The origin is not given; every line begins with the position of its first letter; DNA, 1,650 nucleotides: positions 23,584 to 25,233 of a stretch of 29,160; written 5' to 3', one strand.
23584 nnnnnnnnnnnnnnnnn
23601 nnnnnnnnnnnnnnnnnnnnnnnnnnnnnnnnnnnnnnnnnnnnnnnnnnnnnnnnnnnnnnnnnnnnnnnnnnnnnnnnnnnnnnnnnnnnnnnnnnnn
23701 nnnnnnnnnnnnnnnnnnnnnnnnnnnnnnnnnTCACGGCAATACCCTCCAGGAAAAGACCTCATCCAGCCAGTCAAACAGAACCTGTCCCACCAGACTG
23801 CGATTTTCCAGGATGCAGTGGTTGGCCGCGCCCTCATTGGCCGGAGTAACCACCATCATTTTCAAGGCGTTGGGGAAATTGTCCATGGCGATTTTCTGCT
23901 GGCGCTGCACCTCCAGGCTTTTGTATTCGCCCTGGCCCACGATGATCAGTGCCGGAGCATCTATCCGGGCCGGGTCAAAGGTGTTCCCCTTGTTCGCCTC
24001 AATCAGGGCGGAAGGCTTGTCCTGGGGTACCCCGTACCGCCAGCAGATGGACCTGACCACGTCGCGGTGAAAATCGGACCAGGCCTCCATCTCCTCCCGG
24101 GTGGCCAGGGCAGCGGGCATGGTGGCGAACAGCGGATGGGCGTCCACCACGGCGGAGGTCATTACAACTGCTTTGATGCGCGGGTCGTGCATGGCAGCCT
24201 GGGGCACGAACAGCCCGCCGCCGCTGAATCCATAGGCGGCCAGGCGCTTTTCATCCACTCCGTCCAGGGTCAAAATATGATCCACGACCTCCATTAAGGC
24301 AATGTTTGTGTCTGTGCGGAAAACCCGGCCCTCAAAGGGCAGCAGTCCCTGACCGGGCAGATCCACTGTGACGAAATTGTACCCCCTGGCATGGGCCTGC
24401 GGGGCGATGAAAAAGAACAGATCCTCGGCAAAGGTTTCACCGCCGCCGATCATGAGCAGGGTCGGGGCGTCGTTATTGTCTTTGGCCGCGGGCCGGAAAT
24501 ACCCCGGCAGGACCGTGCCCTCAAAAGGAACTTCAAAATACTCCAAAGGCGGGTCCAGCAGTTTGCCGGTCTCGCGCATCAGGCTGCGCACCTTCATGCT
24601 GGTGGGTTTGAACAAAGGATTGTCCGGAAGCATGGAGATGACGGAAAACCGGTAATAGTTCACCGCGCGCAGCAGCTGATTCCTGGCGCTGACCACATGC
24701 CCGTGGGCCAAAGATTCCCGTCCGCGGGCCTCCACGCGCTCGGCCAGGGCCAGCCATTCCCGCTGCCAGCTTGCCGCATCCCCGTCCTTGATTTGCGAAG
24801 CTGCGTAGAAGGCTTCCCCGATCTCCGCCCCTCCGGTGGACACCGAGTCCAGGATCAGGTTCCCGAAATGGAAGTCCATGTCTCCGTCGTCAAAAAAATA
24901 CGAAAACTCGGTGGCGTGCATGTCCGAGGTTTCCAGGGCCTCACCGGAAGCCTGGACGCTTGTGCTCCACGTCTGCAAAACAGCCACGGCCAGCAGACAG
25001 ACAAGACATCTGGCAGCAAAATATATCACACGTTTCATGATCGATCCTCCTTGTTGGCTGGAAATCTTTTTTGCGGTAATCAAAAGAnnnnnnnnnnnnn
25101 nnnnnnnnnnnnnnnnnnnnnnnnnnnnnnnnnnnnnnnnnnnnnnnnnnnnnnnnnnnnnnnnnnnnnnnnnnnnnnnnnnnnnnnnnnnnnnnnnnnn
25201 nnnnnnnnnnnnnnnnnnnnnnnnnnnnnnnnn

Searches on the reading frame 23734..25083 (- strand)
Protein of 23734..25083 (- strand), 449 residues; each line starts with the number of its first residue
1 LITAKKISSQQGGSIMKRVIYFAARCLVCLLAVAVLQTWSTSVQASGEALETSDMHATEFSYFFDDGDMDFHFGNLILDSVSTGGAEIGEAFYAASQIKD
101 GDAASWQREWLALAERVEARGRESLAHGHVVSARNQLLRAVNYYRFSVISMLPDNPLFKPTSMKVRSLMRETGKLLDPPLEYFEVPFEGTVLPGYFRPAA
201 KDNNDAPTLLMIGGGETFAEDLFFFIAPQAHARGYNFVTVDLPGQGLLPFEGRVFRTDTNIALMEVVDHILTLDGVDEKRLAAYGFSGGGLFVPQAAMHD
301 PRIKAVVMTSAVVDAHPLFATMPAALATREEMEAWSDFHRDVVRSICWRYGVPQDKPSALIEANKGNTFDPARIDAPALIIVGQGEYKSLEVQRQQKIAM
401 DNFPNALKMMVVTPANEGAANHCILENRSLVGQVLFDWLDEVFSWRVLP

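Call 17: search_protein_families(library=pfam, proteins=[window:23734-25083:-], max_evalue=0.001)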
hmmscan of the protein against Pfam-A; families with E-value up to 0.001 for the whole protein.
window:23734-25083:- (449 aa): 6 families
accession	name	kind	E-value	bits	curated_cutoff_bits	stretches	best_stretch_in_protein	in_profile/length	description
PF06500.17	FrsA-like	-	6.6e-10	38.8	22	1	105-320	96-305/414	Esterase FrsA-like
PF02129.25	Peptidase_S15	-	1.9e-05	24.9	23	1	196-335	10-151/262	X-Pro dipeptidyl-peptidase (S15 family)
PF00561.26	Abhydrolase_1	-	4.2e-05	23.8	25.8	1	208-327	2-118/245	alpha/beta hydrolase fold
PF00326.27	Peptidase_S9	-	6e-05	23.1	22.6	1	263-321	48-107/213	Prolyl oligopeptidase family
PF12697.13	Abhydrolase_6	-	7.5e-05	23.9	26.3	1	224-343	18-135/217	Alpha/beta hydrolase family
PF12146.15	Hydrolase_4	-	0.00033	20.5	27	1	230-325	27-122/239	Serine aminopeptidase, S33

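Call 56: search_solved_structures(query=window:23734-25083:-, max_evalue=0.01)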
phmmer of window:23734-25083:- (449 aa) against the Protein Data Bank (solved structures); distinct sequences matched with E-value up to 0.01: 8.
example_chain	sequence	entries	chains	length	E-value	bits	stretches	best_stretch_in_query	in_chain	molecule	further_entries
3fnb_A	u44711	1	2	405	2.4e-41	145.3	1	58-444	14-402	Acylaminoacyl peptidase SMU_737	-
2jbw_A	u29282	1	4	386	5.9e-14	55.1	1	66-309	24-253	2,6-DIHYDROXY-PSEUDO-OXYNICOTINE HYDROLASE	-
8qd7_A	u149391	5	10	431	2.9e-07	33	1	112-378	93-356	Yellowish-green 1-like protein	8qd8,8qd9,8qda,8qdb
7d78_D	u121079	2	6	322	0.00034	22.9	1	187-314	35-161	DltD domain-containing protein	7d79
8qd1_A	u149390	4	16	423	0.00047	22.5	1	97-303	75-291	Pigment biosynthesis protein yellowish-green 1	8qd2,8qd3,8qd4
5xb6_A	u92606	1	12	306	0.00051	22.4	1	227-312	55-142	Uncharacterized protein YcjY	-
5no5_A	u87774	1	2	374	0.0058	18.9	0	171-315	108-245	AbyA5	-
9pjb_A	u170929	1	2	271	0.0087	18.3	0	204-313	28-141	MHETase MHT043-5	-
